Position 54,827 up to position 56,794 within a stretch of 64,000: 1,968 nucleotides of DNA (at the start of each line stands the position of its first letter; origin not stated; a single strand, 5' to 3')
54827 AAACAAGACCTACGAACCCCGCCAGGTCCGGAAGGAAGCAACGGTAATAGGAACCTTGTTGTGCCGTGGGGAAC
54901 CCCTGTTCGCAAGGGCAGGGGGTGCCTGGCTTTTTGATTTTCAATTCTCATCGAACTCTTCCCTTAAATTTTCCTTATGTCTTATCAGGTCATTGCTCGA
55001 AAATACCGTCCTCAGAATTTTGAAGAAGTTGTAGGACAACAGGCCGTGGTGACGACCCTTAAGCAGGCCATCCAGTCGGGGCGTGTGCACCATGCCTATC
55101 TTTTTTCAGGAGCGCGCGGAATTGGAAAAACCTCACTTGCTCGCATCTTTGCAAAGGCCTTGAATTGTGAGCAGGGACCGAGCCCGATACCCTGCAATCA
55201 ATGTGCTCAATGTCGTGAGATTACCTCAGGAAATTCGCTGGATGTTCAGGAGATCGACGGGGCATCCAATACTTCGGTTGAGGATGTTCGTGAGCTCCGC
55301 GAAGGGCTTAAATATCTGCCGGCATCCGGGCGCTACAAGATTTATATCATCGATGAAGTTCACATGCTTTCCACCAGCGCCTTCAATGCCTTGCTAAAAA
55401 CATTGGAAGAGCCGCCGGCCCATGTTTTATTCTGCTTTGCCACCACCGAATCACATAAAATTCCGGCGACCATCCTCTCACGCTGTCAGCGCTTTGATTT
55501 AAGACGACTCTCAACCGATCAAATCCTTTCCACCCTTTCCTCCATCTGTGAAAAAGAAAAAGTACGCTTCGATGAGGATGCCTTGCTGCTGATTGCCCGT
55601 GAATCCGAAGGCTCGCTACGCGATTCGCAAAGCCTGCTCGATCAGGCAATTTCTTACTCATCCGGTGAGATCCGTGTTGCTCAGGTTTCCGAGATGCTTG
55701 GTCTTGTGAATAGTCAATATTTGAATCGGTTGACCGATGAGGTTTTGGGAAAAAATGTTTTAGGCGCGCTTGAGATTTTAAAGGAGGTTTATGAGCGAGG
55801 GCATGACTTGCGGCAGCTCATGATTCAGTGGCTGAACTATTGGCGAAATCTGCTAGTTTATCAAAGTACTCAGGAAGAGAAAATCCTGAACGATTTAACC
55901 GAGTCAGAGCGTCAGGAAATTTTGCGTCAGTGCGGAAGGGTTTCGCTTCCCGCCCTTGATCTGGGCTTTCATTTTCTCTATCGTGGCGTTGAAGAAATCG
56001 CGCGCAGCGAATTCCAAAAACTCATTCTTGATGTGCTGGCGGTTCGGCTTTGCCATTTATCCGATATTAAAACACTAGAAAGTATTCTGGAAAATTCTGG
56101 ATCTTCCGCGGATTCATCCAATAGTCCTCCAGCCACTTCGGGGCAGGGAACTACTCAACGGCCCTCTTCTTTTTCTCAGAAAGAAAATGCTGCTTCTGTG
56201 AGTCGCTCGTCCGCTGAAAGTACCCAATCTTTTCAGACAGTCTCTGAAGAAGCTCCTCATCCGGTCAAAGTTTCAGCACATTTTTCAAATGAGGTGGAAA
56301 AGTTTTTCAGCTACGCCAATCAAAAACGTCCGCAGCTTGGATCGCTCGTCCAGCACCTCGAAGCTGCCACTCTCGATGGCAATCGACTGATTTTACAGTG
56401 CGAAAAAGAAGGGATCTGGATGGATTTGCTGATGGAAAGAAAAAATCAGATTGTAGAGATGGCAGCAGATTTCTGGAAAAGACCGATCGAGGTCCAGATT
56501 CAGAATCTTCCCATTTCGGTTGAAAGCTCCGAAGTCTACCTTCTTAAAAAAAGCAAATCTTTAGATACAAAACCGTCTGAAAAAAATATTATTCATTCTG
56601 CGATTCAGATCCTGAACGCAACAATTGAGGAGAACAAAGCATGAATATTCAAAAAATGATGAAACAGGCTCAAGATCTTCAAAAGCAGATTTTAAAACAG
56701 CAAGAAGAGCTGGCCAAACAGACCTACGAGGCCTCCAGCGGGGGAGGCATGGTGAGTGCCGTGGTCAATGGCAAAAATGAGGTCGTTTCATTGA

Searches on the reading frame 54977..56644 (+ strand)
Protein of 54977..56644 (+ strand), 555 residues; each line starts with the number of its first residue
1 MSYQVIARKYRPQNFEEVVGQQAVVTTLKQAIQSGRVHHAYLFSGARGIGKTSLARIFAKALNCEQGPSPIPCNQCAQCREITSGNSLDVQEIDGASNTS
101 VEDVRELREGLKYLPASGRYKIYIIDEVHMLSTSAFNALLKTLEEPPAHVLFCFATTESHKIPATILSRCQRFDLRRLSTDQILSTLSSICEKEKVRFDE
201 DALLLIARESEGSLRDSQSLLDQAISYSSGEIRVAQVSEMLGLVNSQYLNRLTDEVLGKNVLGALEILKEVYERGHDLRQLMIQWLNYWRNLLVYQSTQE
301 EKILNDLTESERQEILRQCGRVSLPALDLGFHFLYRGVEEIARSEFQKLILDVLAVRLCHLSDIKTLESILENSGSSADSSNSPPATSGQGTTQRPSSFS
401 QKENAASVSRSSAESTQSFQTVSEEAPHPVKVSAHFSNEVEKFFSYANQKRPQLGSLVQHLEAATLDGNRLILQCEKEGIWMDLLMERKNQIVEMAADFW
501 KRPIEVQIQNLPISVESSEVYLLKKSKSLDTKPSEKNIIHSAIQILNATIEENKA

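Call 82: search_protein_families(library=ncbifam, proteins=[window:54977-56644:+], max_evalue=0.00001)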
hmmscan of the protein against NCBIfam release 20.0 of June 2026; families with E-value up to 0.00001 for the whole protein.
window:54977-56644:+ (555 aa): 79 families (the best 25 are shown)
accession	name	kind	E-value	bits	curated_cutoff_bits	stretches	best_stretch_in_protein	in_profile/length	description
NF011526.0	PRK14965.1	equivalog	8.2e-158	526.8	670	1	1-538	1-558/578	DNA polymerase III subunits gamma and tau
NF004046.1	PRK05563.1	equivalog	9.5e-149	496.9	400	1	2-547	1-562/567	DNA polymerase III subunit gamma/tau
NF006585.0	PRK09111.1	equivalog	4.1e-140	468.3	604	1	2-441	26-465/616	DNA polymerase III subunit gamma/tau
TIGR02397.1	dnaX_nterm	equivalog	1.6e-139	465.1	250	1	3-358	1-354/355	DNA polymerase III subunit gamma/tau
NF005942.0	PRK07994.1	equivalog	4.3e-132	442.3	613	1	1-434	1-432/655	DNA polymerase III subunit gamma/tau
NF011512.0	PRK14950.1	equivalog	6.7e-132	441.6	593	1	1-525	1-515/585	DNA polymerase III subunits gamma and tau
NF004962.0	PRK06305.1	equivalog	9.2e-127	424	559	1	2-442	3-432/465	DNA polymerase III subunits gamma and tau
NF005173.0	PRK06647.1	equivalog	2.1e-126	423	623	1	1-382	1-383/568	DNA polymerase III subunits gamma and tau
NF011510.0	PRK14948.1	equivalog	1.7e-125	420.3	593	1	1-520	3-526/640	DNA polymerase III subunit gamma/tau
NF011514.0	PRK14953.1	equivalog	9.6e-116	387.6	536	1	1-388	1-368/488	DNA polymerase III subunits gamma and tau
NF011531.0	PRK14971.1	equivalog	8e-113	378.4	685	1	3-441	4-448/614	DNA polymerase III subunit gamma/tau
NF006280.0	PRK08451.1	equivalog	2.5e-112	376.4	572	1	4-271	2-269/535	DNA polymerase III subunit gamma/tau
NF011522.0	PRK14961.1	equivalog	1.8e-109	365.9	562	1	1-357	1-356/363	DNA polymerase III subunits gamma and tau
NF011525.0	PRK14964.1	equivalog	3.2e-108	362.7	554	1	6-431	3-427/493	DNA polymerase III subunits gamma and tau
NF004549.0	PRK05896.1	equivalog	4e-108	362.8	578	1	2-312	2-312/642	DNA polymerase III subunits gamma and tau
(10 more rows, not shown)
